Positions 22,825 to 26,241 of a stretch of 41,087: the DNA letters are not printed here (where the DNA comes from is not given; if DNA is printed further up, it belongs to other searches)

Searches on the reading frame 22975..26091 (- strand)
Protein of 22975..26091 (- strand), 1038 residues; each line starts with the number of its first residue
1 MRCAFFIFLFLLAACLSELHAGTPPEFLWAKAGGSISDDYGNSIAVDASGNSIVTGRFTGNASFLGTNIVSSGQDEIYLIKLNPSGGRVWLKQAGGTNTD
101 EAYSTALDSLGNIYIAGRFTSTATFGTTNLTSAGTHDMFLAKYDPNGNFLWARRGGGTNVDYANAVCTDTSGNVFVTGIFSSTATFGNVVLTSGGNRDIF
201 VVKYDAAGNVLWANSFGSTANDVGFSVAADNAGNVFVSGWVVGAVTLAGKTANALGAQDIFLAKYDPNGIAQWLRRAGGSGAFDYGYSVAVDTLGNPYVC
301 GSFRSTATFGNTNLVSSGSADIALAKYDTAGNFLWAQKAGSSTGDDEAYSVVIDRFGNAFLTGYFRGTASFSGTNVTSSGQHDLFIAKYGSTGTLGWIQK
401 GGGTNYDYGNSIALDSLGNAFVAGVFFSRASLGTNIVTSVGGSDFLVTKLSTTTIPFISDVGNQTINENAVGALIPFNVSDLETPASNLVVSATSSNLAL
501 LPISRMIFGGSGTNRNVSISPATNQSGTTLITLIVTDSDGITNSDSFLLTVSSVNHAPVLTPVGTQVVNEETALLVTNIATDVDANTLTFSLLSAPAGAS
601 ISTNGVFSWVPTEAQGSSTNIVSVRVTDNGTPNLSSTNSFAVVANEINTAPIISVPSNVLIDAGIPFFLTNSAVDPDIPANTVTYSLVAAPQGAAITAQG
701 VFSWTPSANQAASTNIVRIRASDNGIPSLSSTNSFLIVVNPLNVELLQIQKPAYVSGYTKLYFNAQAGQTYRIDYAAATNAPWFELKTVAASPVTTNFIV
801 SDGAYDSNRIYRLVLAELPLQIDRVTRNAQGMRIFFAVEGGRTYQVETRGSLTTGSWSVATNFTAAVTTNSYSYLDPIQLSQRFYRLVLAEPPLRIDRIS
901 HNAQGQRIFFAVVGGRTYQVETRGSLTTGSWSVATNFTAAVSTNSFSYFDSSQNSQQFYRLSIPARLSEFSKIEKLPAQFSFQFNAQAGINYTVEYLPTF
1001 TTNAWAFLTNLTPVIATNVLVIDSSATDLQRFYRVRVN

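Call 19: search_protein_families(library=pfam, proteins=[window:22975-26091:-], max_evalue=0.0001)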
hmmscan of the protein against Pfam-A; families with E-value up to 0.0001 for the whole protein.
window:22975-26091:- (1038 aa): 3 families
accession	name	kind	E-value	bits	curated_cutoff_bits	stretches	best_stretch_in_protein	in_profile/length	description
PF06739.17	SBBP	-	6.8e-29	100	20.5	2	272-302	1-31/38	Beta-propeller repeat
PF17963.7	Big_9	-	2.8e-06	28.5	23.6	0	555-629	1-77/89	Bacterial Ig domain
PF17892.7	Cadherin_5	-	9.2e-05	22.6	26.5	0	554-640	1-95/98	Cadherin-like domain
